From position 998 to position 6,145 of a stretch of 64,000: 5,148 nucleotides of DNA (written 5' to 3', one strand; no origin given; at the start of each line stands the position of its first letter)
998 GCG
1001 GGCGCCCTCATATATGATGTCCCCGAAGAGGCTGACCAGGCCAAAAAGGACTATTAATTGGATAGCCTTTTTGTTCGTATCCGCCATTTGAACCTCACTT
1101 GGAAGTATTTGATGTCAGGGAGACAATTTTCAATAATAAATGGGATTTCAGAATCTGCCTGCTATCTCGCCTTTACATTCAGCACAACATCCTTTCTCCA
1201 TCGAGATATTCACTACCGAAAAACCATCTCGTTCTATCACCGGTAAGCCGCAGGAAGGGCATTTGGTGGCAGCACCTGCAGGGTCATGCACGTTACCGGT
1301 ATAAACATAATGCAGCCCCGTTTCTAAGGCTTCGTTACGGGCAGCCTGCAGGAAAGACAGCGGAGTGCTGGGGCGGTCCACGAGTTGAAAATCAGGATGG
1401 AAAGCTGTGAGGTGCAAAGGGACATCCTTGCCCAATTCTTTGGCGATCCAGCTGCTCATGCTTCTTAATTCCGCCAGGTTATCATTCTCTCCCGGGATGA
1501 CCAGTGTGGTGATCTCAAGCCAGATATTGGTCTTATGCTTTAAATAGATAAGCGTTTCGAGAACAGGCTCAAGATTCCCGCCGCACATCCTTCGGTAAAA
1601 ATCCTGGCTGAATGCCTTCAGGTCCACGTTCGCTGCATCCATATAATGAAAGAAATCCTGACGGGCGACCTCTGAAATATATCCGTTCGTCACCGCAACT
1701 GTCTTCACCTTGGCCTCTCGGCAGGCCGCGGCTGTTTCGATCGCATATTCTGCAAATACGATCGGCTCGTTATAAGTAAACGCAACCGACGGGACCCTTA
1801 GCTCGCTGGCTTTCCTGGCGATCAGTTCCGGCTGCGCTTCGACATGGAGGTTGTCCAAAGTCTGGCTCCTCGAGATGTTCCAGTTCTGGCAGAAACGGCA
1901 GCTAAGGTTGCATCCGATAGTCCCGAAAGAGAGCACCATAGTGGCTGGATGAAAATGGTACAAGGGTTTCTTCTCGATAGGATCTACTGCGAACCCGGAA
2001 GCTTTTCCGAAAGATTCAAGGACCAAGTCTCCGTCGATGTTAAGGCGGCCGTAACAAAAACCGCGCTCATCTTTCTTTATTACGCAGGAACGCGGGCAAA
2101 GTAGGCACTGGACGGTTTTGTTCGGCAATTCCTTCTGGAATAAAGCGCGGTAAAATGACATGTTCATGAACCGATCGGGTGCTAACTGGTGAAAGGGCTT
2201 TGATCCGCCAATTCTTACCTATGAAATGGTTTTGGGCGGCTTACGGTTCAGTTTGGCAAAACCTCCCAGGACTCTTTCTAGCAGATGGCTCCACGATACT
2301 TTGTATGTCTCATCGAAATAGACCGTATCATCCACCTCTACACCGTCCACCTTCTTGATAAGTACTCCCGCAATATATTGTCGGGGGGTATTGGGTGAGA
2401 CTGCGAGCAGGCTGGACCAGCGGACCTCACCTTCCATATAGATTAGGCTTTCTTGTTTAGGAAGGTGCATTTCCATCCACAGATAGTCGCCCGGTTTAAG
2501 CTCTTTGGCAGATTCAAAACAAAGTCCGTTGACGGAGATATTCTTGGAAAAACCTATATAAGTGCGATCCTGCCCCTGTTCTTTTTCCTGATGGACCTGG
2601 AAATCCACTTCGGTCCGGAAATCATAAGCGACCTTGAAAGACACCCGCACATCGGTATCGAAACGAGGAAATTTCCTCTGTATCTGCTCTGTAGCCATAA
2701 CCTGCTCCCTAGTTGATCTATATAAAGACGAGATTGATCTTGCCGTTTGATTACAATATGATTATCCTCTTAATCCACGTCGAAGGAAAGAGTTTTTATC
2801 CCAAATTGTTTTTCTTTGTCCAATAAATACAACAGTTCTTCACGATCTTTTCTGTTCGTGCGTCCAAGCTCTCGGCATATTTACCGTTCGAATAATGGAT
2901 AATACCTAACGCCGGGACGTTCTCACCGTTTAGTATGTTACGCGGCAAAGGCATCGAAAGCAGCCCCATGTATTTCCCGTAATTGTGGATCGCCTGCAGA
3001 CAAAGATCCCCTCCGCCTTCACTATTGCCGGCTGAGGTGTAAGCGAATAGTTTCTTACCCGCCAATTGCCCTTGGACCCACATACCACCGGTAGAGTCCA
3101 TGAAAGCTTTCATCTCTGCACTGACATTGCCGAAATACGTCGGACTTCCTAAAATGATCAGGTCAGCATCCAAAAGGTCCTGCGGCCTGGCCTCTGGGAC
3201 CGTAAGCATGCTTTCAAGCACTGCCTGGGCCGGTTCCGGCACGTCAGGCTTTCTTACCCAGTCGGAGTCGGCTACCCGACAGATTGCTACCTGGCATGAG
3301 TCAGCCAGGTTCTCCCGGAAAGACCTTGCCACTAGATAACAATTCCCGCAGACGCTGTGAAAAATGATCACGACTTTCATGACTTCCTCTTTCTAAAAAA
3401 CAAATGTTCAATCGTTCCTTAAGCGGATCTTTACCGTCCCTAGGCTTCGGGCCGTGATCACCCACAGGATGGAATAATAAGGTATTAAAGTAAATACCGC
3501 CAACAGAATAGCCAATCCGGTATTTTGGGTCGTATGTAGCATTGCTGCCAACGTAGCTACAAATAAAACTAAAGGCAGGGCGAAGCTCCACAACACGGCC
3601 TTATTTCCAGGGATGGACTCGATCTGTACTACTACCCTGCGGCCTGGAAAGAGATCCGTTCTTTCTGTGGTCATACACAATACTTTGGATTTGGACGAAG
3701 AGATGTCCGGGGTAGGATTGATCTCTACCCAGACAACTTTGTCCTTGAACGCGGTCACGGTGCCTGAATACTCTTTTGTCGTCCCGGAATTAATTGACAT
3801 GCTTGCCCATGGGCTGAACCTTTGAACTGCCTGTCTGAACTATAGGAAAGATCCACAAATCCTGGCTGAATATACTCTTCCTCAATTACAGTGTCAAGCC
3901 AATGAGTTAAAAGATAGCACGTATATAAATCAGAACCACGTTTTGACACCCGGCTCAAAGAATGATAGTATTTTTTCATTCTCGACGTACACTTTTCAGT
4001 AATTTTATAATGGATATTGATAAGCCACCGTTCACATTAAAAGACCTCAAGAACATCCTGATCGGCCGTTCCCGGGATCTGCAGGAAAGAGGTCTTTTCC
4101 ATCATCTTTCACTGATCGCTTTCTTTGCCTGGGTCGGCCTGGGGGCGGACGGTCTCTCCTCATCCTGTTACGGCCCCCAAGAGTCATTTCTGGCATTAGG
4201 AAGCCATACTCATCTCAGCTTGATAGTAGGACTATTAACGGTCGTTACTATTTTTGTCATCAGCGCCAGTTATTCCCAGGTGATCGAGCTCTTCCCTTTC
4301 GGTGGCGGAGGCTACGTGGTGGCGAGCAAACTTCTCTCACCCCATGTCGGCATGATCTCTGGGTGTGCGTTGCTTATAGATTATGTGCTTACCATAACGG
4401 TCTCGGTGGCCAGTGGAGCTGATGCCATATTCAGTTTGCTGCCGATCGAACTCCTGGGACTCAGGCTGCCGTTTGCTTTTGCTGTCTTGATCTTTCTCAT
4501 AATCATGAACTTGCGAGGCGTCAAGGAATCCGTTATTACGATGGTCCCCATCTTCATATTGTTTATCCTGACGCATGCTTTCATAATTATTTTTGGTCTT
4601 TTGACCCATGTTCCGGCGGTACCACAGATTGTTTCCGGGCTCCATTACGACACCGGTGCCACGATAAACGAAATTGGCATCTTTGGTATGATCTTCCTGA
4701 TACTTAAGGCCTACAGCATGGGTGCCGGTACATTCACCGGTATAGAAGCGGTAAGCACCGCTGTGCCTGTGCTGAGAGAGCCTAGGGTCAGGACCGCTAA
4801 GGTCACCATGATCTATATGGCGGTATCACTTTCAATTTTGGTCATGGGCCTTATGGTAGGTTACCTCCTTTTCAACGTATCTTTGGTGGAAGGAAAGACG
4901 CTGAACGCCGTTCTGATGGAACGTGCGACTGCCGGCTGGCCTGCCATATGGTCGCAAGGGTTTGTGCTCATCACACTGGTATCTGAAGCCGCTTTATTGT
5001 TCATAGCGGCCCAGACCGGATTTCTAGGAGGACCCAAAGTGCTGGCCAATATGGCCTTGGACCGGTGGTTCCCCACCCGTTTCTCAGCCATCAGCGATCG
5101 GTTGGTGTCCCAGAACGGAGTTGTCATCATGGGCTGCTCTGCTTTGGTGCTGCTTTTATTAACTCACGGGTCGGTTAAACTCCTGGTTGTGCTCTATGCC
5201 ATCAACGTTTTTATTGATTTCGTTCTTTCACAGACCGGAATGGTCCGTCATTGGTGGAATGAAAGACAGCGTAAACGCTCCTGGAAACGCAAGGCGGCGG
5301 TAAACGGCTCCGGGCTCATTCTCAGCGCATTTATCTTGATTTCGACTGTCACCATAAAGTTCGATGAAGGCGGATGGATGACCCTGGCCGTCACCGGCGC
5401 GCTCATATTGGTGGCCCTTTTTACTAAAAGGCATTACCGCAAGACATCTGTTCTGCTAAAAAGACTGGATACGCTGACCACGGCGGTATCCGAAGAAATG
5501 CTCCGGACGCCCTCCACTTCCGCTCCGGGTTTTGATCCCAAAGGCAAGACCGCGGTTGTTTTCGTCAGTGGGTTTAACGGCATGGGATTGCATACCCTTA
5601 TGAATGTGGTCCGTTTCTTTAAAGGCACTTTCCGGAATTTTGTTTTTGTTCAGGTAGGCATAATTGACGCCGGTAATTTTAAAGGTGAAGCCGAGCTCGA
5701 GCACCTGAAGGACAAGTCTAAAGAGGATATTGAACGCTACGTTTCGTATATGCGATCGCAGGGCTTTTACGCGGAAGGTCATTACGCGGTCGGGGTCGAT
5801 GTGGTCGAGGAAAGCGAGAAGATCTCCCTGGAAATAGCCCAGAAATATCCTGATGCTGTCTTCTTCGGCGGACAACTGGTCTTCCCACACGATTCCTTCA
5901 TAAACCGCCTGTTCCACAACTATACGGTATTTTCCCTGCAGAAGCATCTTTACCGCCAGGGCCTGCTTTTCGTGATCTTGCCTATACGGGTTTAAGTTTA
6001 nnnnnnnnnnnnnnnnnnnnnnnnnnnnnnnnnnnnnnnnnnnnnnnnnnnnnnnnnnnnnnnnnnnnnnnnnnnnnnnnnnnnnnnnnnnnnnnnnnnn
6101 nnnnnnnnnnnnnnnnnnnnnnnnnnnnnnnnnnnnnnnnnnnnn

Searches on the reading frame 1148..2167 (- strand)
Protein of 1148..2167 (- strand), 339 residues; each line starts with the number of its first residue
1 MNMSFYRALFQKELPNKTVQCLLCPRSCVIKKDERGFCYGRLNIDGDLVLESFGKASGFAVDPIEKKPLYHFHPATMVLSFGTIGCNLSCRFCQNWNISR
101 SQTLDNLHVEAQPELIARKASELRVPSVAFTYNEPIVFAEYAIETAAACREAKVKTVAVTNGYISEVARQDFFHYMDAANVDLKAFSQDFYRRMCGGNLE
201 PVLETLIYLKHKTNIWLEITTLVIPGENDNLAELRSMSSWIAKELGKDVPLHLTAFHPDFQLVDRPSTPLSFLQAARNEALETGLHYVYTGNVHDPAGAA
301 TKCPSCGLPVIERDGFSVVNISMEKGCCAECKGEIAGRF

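Call 8: search_protein_families(library=pfam, proteins=[window:1148-2167:-], max_evalue=0.1)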
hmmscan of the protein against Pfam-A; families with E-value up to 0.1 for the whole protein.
window:1148-2167:- (339 aa): 2 families
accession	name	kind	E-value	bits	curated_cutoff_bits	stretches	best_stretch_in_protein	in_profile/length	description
PF04055.27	Radical_SAM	-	3.6e-18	66.7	29.5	1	83-230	4-157/166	Radical SAM superfamily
PF13353.11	Fer4_12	-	0.00039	21.2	22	1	84-177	13-110/137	4Fe-4S single cluster domain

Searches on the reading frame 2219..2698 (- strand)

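Call 8: search_protein_families(library=pfam, proteins=[window:2219-2698:-], max_evalue=0.1)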
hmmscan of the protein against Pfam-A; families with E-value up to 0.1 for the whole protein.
window:2219-2698:- (159 aa): 1 family
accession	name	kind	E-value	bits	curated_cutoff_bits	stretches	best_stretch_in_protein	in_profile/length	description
PF07238.19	PilZ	-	1.1e-09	39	22.5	1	7-96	2-73/102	PilZ domain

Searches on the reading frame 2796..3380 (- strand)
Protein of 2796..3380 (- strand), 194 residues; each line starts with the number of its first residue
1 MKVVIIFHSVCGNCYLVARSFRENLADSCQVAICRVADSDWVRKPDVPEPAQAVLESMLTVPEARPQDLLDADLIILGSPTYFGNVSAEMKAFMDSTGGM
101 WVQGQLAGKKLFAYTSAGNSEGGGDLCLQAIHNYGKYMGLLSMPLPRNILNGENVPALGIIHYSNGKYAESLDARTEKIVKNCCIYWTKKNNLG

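Call 8: search_protein_families(library=pfam, proteins=[window:2796-3380:-], max_evalue=0.1)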
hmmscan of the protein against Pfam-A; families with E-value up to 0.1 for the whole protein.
window:2796-3380:- (194 aa): 3 families
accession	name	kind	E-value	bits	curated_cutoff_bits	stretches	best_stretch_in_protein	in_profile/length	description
PF03358.20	FMN_red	-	4.1e-14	52.9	24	1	1-144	1-141/152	NADPH-dependent FMN reductase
PF02525.22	Flavodoxin_2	-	5.7e-09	36.4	27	1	1-121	1-138/198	Flavodoxin-like fold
PF12724.12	Flavodoxin_5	-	0.0015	19.2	27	1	66-110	38-77/145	Flavodoxin domain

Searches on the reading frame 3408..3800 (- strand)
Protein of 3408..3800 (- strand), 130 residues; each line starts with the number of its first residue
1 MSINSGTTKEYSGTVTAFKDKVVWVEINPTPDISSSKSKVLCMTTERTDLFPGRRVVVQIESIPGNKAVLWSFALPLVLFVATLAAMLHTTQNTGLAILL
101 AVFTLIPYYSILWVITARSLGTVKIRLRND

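Call 8: search_protein_families(library=pfam, proteins=[window:3408-3800:-], max_evalue=0.1)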
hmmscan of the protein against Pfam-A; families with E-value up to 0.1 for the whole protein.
window:3408-3800:- (130 aa): 2 families
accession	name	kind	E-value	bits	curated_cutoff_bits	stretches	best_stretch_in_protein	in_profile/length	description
PF04246.17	RseC_MucC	-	1.2e-10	41.9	24.4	1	34-118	20-117/130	Positive regulator of sigma(E), RseC/MucC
PF14004.11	DUF4227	-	0.082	13.3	27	0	94-114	7-27/71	Protein of unknown function (DUF4227)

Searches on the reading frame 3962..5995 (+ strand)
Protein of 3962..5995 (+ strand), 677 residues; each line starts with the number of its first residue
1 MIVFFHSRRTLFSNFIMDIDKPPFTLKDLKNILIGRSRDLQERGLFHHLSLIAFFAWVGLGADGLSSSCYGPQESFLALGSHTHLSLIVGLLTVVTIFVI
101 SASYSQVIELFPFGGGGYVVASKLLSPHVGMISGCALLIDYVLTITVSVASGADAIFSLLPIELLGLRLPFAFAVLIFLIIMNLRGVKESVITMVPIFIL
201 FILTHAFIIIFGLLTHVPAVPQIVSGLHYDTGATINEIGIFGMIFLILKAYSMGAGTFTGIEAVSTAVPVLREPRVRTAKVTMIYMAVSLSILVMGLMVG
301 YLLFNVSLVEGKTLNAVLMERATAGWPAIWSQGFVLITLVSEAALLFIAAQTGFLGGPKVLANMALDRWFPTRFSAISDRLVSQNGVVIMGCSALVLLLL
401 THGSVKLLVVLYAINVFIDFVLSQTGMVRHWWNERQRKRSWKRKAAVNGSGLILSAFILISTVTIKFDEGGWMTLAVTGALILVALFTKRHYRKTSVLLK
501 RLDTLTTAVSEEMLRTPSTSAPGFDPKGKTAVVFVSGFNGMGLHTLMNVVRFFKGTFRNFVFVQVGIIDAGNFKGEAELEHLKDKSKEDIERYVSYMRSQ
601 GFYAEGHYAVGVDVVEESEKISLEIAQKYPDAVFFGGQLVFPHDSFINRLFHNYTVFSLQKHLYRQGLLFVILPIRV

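Call 8: search_protein_families(library=pfam, proteins=[window:3962-5995:+], max_evalue=0.1)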
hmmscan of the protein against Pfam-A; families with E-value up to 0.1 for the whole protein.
window:3962-5995:+ (677 aa): 3 families
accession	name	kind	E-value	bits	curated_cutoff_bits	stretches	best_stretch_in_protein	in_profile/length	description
PF13520.12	AA_permease_2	-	5.3e-22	78.8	27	1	74-464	18-406/427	Amino acid permease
PF00324.27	AA_permease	-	6.2e-08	32.2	24.6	1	86-465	30-419/470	Amino acid permease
PF11670.13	MSP1a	-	0.037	13.8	27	1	378-484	44-155/252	Major surface protein 1a (MSP1a)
